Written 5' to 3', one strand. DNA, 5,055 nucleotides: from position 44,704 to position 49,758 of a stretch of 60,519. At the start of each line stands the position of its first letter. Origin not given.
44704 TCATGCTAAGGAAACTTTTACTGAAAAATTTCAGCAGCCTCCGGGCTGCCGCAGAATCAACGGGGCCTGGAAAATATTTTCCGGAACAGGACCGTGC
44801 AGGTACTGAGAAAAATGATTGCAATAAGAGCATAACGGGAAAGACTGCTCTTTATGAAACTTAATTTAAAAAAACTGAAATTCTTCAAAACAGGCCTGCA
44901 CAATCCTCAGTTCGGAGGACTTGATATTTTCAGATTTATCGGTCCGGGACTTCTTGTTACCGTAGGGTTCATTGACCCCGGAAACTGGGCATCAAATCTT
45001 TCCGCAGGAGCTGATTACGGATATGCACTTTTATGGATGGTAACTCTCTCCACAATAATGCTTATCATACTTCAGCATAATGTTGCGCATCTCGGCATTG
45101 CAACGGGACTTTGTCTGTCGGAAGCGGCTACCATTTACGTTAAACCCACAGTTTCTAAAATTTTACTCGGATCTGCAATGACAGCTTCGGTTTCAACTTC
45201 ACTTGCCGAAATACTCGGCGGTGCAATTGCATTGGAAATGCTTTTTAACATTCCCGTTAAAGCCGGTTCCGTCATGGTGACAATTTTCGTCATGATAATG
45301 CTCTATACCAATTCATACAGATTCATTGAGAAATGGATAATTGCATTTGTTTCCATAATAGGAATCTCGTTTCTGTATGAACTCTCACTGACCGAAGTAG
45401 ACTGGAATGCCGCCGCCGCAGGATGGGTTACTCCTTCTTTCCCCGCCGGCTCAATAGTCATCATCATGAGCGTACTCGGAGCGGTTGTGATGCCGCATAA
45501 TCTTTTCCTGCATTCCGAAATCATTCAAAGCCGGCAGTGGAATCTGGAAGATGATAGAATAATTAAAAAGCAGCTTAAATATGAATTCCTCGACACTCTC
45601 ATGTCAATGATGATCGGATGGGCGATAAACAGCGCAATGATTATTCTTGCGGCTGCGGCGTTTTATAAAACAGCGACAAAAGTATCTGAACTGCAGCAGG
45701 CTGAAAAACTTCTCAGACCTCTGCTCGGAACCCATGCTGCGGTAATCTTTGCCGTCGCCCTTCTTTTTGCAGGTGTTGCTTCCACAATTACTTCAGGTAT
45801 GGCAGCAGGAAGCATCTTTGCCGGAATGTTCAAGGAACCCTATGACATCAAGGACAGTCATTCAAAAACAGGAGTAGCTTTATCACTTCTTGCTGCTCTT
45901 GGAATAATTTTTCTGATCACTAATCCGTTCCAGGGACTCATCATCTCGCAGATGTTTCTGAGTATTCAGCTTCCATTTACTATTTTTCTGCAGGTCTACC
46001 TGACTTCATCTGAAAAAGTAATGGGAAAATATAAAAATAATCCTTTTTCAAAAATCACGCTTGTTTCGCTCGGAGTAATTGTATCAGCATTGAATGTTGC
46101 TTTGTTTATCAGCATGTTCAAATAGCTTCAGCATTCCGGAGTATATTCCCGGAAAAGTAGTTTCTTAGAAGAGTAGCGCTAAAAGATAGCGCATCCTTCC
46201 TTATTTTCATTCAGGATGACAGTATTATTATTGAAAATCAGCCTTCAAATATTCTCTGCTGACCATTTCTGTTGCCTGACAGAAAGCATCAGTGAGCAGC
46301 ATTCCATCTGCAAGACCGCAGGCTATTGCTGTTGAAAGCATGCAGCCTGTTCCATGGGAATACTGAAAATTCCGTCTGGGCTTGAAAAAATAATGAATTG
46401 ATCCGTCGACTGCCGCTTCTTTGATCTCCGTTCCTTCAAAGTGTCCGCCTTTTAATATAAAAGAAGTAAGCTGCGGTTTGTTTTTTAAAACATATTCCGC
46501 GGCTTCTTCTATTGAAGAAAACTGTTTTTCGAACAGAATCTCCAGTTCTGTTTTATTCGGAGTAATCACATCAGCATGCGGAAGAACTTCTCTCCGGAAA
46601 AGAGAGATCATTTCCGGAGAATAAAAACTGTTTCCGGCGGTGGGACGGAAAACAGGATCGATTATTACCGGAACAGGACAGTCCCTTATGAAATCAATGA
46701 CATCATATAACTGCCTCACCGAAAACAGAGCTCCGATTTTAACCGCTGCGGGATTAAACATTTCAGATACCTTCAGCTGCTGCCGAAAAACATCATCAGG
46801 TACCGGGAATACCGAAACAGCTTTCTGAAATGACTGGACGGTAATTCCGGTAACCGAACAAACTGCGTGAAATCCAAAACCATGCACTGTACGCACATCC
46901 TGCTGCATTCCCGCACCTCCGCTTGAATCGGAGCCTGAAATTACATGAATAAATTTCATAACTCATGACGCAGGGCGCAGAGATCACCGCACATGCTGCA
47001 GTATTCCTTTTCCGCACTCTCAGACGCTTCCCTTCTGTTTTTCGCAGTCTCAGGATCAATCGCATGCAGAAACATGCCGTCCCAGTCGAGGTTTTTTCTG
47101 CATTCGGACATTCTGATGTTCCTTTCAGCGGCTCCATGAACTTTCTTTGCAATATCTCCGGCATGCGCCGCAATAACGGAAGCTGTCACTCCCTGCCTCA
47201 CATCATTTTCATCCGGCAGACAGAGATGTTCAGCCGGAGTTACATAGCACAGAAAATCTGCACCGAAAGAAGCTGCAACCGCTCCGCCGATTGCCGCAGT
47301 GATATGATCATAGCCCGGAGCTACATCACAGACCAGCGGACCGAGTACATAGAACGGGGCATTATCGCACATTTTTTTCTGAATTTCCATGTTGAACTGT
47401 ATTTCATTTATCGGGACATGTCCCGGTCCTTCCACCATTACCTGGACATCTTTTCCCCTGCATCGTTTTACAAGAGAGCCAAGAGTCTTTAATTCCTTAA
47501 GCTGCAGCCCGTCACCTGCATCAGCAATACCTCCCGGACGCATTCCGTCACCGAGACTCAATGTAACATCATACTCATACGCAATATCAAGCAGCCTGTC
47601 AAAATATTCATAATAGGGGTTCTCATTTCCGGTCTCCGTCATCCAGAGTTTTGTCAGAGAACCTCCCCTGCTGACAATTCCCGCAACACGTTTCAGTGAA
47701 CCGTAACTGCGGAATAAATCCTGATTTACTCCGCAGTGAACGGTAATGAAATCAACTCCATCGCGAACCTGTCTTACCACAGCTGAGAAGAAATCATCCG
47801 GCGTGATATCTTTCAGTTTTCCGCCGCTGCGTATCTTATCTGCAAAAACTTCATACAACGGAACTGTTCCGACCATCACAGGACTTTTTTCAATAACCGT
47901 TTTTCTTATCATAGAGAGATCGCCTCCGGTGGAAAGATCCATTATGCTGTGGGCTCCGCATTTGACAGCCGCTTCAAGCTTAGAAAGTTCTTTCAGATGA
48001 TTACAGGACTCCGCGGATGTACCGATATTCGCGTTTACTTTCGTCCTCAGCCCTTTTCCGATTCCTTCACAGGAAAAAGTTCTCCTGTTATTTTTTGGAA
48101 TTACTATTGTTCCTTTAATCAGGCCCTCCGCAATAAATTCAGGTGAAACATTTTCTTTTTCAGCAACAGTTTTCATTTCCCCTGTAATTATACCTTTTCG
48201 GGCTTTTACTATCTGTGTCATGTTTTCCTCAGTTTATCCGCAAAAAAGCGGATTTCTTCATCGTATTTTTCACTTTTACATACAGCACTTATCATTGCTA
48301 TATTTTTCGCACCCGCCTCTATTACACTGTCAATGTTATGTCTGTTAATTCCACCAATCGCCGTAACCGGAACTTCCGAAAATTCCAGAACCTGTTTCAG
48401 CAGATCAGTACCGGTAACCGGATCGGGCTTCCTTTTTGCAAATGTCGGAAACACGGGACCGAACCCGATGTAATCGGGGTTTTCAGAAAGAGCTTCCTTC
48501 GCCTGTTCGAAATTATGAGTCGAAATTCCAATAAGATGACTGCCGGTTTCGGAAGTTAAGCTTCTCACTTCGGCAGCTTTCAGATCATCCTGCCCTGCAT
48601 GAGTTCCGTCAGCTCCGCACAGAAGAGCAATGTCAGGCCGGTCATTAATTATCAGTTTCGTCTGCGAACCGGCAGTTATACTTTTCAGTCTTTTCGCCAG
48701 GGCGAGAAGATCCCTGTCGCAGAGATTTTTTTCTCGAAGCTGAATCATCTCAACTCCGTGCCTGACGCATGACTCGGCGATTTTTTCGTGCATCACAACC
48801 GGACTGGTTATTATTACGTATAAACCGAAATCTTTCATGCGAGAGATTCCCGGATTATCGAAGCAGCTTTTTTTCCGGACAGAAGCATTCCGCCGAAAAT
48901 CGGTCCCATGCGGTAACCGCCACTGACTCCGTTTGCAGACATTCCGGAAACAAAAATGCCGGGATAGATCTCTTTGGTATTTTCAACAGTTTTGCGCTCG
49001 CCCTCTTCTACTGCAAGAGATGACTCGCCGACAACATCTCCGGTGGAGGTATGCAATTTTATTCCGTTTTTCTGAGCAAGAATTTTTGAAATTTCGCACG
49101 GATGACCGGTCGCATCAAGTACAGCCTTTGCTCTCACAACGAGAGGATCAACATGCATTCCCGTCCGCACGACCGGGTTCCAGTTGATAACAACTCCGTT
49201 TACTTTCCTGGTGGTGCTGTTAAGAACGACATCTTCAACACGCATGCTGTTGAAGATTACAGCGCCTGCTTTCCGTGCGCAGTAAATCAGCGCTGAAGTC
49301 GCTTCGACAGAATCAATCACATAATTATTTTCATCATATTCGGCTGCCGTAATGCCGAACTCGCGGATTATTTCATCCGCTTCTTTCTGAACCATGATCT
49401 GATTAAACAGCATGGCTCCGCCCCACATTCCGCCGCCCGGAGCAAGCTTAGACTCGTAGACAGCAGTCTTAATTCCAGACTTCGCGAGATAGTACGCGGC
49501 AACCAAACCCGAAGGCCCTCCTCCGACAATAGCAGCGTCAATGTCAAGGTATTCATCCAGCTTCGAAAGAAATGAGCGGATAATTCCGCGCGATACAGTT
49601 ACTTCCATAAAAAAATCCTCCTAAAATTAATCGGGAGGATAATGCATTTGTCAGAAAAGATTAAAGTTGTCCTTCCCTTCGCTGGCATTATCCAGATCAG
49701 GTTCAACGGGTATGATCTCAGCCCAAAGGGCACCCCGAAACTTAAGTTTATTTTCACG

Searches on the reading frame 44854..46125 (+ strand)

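Call 49: search_protein_families(library=pfam, proteins=[window:44854-46125:+], max_evalue=0.001)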
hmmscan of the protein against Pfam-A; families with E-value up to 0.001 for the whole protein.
window:44854-46125:+ (423 aa): 1 family
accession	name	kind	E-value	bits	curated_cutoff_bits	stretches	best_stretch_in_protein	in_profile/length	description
PF01566.24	Nramp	-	9.6e-111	370.7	29.8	1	45-396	1-356/357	Natural resistance-associated macrophage protein-like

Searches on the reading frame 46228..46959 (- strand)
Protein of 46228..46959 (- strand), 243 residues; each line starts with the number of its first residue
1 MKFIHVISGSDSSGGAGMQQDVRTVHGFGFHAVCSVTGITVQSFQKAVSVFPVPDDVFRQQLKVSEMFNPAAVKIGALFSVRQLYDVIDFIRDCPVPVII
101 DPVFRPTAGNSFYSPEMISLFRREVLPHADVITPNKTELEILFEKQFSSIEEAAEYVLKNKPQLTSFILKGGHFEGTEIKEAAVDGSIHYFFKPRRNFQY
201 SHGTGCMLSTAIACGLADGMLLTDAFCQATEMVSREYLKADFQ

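Call 6: search_protein_families(library=pfam, proteins=[window:46228-46959:-], max_evalue=0.01)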
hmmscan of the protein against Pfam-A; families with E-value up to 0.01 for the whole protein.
window:46228-46959:- (243 aa): 2 families
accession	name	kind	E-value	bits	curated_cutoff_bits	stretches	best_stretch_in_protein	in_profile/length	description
PF08543.17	Phos_pyr_kin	-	1.5e-50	172.3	27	1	11-235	1-230/246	Phosphomethylpyrimidine kinase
PF00294.29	PfkB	-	4.5e-06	26.6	25.8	1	123-225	178-278/302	pfkB family carbohydrate kinase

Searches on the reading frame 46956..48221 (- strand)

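Call 6: search_protein_families(library=pfam, proteins=[window:46956-48221:-], max_evalue=0.01)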
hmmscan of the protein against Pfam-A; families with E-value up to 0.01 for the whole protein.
window:46956-48221:- (421 aa): 1 family
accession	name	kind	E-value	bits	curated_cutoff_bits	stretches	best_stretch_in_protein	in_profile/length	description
PF01964.24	ThiC_Rad_SAM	-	1.4e-186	620.8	25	1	2-418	1-416/420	Radical SAM ThiC family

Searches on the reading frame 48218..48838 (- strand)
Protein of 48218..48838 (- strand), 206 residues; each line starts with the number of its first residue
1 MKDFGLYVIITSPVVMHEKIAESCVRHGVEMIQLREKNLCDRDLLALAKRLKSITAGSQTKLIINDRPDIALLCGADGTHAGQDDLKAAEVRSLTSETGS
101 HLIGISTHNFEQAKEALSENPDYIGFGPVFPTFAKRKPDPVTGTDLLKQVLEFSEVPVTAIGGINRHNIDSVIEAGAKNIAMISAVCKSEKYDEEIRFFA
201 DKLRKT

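Call 6: search_protein_families(library=pfam, proteins=[window:48218-48838:-], max_evalue=0.01)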
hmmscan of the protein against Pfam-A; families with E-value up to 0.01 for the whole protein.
window:48218-48838:- (206 aa): 2 families
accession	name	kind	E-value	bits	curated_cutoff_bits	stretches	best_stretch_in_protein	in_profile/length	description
PF02581.23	TMP-TENI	-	2.9e-54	183.6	27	1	16-186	13-180/180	Thiamine monophosphate synthase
PF03060.21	NMO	-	0.00029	20.8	28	1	141-185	179-224/331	Nitronate monooxygenase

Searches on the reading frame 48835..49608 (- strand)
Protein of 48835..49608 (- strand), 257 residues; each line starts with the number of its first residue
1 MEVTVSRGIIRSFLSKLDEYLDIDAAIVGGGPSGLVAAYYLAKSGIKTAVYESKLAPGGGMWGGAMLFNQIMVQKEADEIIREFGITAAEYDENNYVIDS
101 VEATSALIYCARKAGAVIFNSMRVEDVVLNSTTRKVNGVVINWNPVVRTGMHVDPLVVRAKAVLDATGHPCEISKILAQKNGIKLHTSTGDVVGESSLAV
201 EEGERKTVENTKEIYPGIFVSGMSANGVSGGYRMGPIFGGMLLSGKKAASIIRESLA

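Call 6: search_protein_families(library=pfam, proteins=[window:48835-49608:-], max_evalue=0.01)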
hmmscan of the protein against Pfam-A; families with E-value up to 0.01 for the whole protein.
window:48835-49608:- (257 aa): 11 families
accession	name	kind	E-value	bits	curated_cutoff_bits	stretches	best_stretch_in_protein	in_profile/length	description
PF01946.23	Thi4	-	1.3e-73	247.5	26.2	1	6-238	1-235/235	Thi4 family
PF01266.30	DAO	-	7e-10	39.4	27.9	1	24-62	1-39/353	FAD dependent oxidoreductase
PF12831.13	FAD_oxidored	-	6.9e-09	35.9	27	1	24-168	1-145/416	FAD dependent oxidoreductase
PF13450.12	NAD_binding_8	-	4.4e-08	33.7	21.9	1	27-59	1-33/68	NAD(P)-binding Rossmann-like domain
PF00890.30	FAD_binding_2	-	1.7e-06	27.9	20.4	1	24-54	1-31/414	FAD binding domain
PF07992.20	Pyr_redox_2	-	3.1e-06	27.3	26.1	1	24-117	2-58/291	Pyridine nucleotide-disulphide oxidoreductase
PF01494.25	FAD_binding_3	-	6.1e-05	22.8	22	1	23-52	2-31/349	FAD binding domain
PF03486.20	HI0933_like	-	0.00027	20.9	50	1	24-58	2-36/244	HI0933-like protein Rossmann domain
PF01134.28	GIDA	-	0.00069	19.2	22.1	1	25-55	2-32/391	Glucose inhibited division protein A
PF00070.33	Pyr_redox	-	0.0044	18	22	0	25-53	2-30/82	Pyridine nucleotide-disulphide oxidoreductase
PF01593.30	Amino_oxidase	-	0.0044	16.8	19.8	1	33-62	2-31/443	Flavin containing amine oxidoreductase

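Call 28: find_homologous_proteins(query=window:48835-49608:-, max_evalue=1e-30)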
Query window:48835-49608:- (257 aa): 7009 proteins with E <= 1e-30 among 8000 candidates; the best 120 are listed.
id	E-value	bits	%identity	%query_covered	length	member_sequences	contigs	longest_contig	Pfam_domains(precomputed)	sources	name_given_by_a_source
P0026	9.2e-162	554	100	100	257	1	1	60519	PF01946.24,PF01266.31,PF13450.13,PF00890.31,PF07992.21,PF12831.14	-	-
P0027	6.3e-124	430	77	100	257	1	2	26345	PF01946.24,PF01266.31,PF13450.13,PF07992.21,PF01494.26,PF12831.14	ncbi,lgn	ncbi:MAG: sulfide-dependent adenosine diphosphate thiazole synthase [Spirochaetota bacterium]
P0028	3.4e-123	428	76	100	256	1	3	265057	PF01946.24,PF01266.31,PF13450.13,PF00890.31,PF07992.21,PF03486.21,PF01494.26,PF12831.14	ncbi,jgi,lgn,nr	ncbi:MAG: sulfide-dependent adenosine diphosphate thiazole synthase [Spirochaetes bacterium]|jgi:thi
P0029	1.4e-118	413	75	100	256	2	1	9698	PF01946.24,PF01266.31,PF13450.13,PF00890.31,PF07992.21,PF03486.21,PF01494.26,PF12831.14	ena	-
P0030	2.0e-118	412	74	100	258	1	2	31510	PF01946.24,PF01266.31,PF13450.13,PF00890.31,PF07992.21,PF01134.29,PF01494.26,PF12831.14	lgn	-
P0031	1.5e-117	409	73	100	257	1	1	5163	PF01946.24,PF01266.31,PF13450.13,PF00890.31,PF07992.21,PF01494.26,PF12831.14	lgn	-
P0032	2.3e-106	373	67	100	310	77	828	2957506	PF01946.24,PF01266.31,PF13450.13,PF00890.31,PF07992.21,PF03486.21,PF01494.26,PF12831.14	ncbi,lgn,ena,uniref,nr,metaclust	ncbi:thiazole biosynthesis enzyme [Odoribacter laneus YIT 12061]|uniref:Thiamine thiazole synthase n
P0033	1.8e-105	370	66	100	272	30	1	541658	PF01946.24,PF01266.31,PF13450.13,PF07992.21,PF03486.21,PF12831.14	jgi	jgi:thiamine thiazole synthase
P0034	2.8e-104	366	66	100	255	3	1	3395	PF01946.24,PF01266.31,PF13450.13,PF00890.31,PF07992.21,PF03486.21,PF01494.26,PF12831.14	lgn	-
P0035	6.0e-104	365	66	100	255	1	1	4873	PF01946.24,PF01266.31,PF13450.13,PF00890.31,PF07992.21,PF03486.21,PF12831.14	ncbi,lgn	-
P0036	2.5e-103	363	66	100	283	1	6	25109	PF01946.24,PF01266.31,PF13450.13,PF07992.21,PF12831.14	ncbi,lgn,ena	-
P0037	3.7e-103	362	62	100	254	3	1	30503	PF01946.24,PF01266.31,PF13450.13,PF07992.21,PF01494.26,PF12831.14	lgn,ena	-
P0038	4.2e-103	362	65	100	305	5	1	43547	PF01946.24,PF01266.31,PF13450.13,PF00890.31,PF07992.21,PF03486.21,PF01494.26,PF12831.14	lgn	-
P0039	6.2e-103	361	63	99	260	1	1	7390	PF01946.24,PF01266.31,PF13450.13,PF00890.31,PF07992.21,PF03486.21,PF01494.26,PF12831.14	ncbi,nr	ncbi:MAG: thiazole biosynthesis protein [Bacteroidetes bacterium]|nr:thiazole biosynthesis protein [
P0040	7.3e-103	361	65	100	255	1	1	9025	PF01946.24,PF01266.31,PF13450.13,PF00890.31,PF07992.21,PF03486.21,PF01494.26,PF12831.14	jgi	-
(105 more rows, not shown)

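Call 30: find_encoding_contigs(protein=P0027, flank=8000, max_places=2)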
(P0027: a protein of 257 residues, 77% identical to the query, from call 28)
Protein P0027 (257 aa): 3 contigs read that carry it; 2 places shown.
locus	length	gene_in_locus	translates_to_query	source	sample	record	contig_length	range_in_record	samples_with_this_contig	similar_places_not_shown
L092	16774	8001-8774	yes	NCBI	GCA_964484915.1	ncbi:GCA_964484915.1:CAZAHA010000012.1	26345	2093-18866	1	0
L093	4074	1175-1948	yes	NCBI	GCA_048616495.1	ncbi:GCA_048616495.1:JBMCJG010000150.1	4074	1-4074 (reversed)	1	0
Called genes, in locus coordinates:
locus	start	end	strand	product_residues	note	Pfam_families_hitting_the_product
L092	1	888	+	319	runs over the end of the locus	PF13793:Pribosyltran_N, PF00156:Pribosyltran, PF14572:Pribosyl_synth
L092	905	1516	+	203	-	PF01386:Ribosomal_L25p, PF14693:Ribosomal_TL5_C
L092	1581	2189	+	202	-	PF01195:Pept_tRNA_hydro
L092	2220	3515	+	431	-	PF00515:TPR_1 (faint), PF07719:TPR_2 (faint), PF13174:TPR_6 (faint), PF13176:TPR_7 (faint), PF13181:TPR_8 (faint), PF13424:TPR_12 (faint), PF13428:TPR_14 (faint), PF13432:TPR_16, +2 more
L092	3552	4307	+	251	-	PF20772:TACO1_YebC_N, PF01709:Transcrip_reg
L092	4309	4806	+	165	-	PF02075:RuvC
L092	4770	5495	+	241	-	PF01612:DNA_pol_A_exo1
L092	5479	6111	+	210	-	PF13489:Methyltransf_23 (weak), PF13847:Methyltransf_31, PF08241:Methyltransf_11, PF08242:Methyltransf_12, PF13649:Methyltransf_25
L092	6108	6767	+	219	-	PF23023:Anti-Pycsar_Apyc1 (faint), PF00753:Lactamase_B, PF12706:Lactamase_B_2 (weak)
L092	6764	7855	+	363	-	PF00988:CPSase_sm_chain, PF00117:GATase, PF07722:Peptidase_C26 (weak)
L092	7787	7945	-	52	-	-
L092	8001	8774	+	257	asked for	PF01946:Thi4, PF01266:DAO (weak), PF01494:FAD_binding_3 (weak), PF07992:Pyr_redox_2 (weak), PF12831:FAD_oxidored, PF13450:NAD_binding_8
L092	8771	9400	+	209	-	PF02581:TMP-TENI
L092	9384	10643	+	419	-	PF01964:ThiC_Rad_SAM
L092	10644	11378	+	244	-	PF08543:Phos_pyr_kin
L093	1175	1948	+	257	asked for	PF01946:Thi4, PF01266:DAO (weak), PF01494:FAD_binding_3 (weak), PF07992:Pyr_redox_2 (weak), PF12831:FAD_oxidored, PF13450:NAD_binding_8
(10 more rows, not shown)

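Call 31: find_encoding_contigs(protein=P0028, flank=8000, max_places=2)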
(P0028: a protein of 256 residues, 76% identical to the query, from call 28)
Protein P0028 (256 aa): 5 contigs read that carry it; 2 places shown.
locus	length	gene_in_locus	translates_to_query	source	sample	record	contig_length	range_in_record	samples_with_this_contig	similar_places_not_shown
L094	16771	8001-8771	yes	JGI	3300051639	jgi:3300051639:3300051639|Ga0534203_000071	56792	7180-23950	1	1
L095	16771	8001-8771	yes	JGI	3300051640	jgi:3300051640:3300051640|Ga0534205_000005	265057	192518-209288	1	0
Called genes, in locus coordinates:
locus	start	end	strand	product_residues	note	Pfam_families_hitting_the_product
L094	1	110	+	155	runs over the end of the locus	PF02075:RuvC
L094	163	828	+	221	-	PF01612:DNA_pol_A_exo1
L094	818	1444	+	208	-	PF13847:Methyltransf_31 (weak), PF08241:Methyltransf_11 (faint), PF13649:Methyltransf_25 (weak)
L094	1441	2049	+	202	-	PF00753:Lactamase_B, PF23023:Anti-Pycsar_Apyc1 (weak), PF12706:Lactamase_B_2 (weak)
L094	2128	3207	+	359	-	PF00988:CPSase_sm_chain, PF00117:GATase, PF07722:Peptidase_C26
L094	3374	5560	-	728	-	PF00982:Glyco_transf_20, PF02358:Trehalose_PPase, PF08282:Hydrolase_3 (weak)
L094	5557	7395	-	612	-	PF19291:TREH_N, PF00723:Glyco_hydro_15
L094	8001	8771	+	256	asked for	PF01946:Thi4, PF00890:FAD_binding_2 (weak), PF01266:DAO, PF01494:FAD_binding_3 (weak), PF03486:HI0933_like (faint), PF07992:Pyr_redox_2, PF12831:FAD_oxidored, PF13450:NAD_binding_8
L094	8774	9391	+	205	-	PF02581:TMP-TENI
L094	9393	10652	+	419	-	PF01964:ThiC_Rad_SAM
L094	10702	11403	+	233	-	PF08543:Phos_pyr_kin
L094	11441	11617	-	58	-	PF13597:NRDD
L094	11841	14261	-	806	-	PF00133:tRNA-synt_1, PF09334:tRNA-synt_1g, PF13603:tRNA-synt_1_2, PF00133:tRNA-synt_1, PF09334:tRNA-synt_1g (weak), PF08264:Anticodon_1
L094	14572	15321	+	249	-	PF01553:Acyltransferase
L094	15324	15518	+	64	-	PF04102:SlyX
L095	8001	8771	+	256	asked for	PF01946:Thi4, PF00890:FAD_binding_2 (weak), PF01266:DAO, PF01494:FAD_binding_3 (weak), PF03486:HI0933_like (faint), PF07992:Pyr_redox_2, PF12831:FAD_oxidored, PF13450:NAD_binding_8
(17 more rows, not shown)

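Call 32: find_encoding_contigs(protein=P0030, flank=8000, max_places=2)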
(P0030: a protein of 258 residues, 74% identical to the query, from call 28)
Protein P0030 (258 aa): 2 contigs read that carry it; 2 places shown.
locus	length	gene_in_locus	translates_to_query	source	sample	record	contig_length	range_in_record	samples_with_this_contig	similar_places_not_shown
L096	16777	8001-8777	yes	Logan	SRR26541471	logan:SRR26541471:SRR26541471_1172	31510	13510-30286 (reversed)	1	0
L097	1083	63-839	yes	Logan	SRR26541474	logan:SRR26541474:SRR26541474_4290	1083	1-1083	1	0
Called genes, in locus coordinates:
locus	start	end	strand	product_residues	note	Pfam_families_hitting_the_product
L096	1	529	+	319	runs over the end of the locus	PF13793:Pribosyltran_N, PF00156:Pribosyltran, PF14572:Pribosyl_synth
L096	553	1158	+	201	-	PF01386:Ribosomal_L25p, PF14693:Ribosomal_TL5_C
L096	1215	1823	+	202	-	PF01195:Pept_tRNA_hydro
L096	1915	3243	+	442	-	PF13176:TPR_7 (faint), PF13181:TPR_8 (faint), PF13432:TPR_16 (faint), PF00515:TPR_1 (faint), PF07719:TPR_2 (faint), PF13424:TPR_12 (faint), PF13428:TPR_14 (faint), PF14559:TPR_19 (faint)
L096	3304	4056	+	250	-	PF20772:TACO1_YebC_N, PF01709:Transcrip_reg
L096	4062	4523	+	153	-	PF02075:RuvC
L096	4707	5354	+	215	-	PF01612:DNA_pol_A_exo1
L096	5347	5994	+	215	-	PF13489:Methyltransf_23 (weak), PF13847:Methyltransf_31, PF08241:Methyltransf_11 (faint), PF08242:Methyltransf_12 (weak), PF13649:Methyltransf_25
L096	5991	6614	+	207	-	PF23023:Anti-Pycsar_Apyc1 (faint), PF00753:Lactamase_B, PF12706:Lactamase_B_2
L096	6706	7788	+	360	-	PF00988:CPSase_sm_chain, PF00117:GATase, PF07722:Peptidase_C26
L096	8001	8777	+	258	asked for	PF01946:Thi4, PF00890:FAD_binding_2 (faint), PF01134:GIDA (faint), PF01266:DAO, PF01494:FAD_binding_3 (weak), PF07992:Pyr_redox_2, PF12831:FAD_oxidored, PF13450:NAD_binding_8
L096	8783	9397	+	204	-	PF02581:TMP-TENI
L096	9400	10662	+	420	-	PF01964:ThiC_Rad_SAM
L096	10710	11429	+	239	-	PF08543:Phos_pyr_kin, PF00294:PfkB (faint)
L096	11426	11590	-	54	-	PF13597:NRDD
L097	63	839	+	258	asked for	PF01946:Thi4, PF00890:FAD_binding_2 (faint), PF01134:GIDA (faint), PF01266:DAO, PF01494:FAD_binding_3 (weak), PF07992:Pyr_redox_2, PF12831:FAD_oxidored, PF13450:NAD_binding_8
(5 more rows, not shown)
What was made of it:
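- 46228..49608 (-): thi4-thiE-thiC-thiD operon. The same operon occurs in relatives (calls 30-32).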

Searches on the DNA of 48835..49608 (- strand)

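Call 34: search_rna_families(sources=[L092, L093, L094, L096], threshold=gathering)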
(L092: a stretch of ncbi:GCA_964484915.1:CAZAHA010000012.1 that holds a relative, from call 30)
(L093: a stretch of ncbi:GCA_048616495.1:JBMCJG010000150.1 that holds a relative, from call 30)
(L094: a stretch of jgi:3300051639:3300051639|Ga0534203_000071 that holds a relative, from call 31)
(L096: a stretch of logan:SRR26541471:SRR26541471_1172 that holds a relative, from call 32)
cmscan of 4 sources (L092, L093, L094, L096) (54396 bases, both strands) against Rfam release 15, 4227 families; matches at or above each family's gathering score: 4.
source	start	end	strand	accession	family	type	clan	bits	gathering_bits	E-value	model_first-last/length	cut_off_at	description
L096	7863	7958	+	RF00059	TPP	Cis-reg; riboswitch;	-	75.9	54.3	3e-13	1-105/105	no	TPP riboswitch aptamer (THI element)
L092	7862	7956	+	RF00059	TPP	Cis-reg; riboswitch;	-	73.8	54.3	9.8e-13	1-105/105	no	TPP riboswitch aptamer (THI element)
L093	1036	1130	+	RF00059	TPP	Cis-reg; riboswitch;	-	73.8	54.3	9.8e-13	1-105/105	no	TPP riboswitch aptamer (THI element)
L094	7852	7945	+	RF00059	TPP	Cis-reg; riboswitch;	-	72.5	54.3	2.1e-12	1-105/105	no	TPP riboswitch aptamer (THI element)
